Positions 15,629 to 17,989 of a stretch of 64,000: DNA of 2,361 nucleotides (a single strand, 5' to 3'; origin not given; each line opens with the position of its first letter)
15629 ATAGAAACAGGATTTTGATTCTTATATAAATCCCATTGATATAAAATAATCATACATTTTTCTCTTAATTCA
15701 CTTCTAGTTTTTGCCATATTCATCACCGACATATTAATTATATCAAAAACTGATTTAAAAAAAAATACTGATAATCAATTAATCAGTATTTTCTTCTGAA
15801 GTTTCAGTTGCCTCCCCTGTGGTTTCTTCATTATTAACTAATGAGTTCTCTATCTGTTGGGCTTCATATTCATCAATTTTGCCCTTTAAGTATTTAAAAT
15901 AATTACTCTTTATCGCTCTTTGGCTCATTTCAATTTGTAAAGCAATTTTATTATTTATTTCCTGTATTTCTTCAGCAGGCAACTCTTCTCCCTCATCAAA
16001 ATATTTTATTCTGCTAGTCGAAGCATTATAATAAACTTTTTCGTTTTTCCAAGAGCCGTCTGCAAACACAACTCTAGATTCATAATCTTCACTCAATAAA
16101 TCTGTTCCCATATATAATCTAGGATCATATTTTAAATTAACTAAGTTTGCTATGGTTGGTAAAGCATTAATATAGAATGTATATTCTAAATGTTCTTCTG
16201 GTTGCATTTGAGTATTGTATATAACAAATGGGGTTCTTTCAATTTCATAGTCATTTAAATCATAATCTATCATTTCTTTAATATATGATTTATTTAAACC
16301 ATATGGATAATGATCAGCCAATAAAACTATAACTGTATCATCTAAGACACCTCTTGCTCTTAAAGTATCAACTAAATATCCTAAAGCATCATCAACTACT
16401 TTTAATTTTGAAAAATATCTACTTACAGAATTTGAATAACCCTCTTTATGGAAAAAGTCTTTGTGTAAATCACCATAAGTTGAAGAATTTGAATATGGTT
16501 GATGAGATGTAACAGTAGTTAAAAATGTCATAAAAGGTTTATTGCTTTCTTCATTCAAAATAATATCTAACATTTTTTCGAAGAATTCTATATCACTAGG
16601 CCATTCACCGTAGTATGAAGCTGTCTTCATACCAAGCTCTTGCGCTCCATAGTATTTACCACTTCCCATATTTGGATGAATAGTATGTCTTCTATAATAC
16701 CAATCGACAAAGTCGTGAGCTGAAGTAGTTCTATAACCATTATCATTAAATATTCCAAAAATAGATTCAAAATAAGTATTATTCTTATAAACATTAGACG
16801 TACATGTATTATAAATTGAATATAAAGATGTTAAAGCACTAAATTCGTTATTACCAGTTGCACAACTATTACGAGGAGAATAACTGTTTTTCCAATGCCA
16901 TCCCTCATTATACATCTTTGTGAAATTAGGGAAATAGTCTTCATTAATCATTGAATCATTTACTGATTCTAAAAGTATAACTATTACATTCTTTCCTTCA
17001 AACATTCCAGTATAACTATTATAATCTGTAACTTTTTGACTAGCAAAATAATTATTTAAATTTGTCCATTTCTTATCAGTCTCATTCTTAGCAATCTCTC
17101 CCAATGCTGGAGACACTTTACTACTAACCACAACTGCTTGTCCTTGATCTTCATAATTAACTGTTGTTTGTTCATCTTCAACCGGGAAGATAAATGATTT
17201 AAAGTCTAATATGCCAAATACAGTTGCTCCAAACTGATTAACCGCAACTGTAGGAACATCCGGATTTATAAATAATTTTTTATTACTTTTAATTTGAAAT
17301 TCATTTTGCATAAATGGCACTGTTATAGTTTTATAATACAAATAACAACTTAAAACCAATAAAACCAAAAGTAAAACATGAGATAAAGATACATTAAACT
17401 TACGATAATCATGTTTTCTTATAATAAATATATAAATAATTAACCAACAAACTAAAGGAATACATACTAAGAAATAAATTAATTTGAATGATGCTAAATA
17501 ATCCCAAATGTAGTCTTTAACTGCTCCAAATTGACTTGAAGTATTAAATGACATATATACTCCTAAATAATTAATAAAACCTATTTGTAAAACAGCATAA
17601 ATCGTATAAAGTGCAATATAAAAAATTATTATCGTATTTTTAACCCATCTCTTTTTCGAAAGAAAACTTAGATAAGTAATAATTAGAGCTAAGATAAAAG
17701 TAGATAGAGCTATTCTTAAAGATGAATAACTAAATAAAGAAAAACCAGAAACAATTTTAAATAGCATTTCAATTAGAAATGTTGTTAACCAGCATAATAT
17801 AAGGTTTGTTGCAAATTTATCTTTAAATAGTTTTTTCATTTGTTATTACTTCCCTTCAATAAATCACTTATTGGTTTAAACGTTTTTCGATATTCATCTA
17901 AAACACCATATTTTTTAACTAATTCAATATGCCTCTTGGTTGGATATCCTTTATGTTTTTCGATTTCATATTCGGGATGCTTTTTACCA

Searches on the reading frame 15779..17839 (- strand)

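Call 60: search_protein_families(library=pfam, proteins=[window:15779-17839:-], max_evalue=0.00001)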
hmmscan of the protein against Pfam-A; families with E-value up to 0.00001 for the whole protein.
window:15779-17839:- (686 aa): 2 families
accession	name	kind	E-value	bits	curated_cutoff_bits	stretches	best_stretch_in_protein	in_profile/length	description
PF00884.28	Sulfatase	-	3e-31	109.3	25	1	283-568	1-300/301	Sulfatase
PF01663.27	Phosphodiest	-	5.5e-07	29.9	23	1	285-515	1-224/342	Type I phosphodiesterase / nucleotide pyrophosphatase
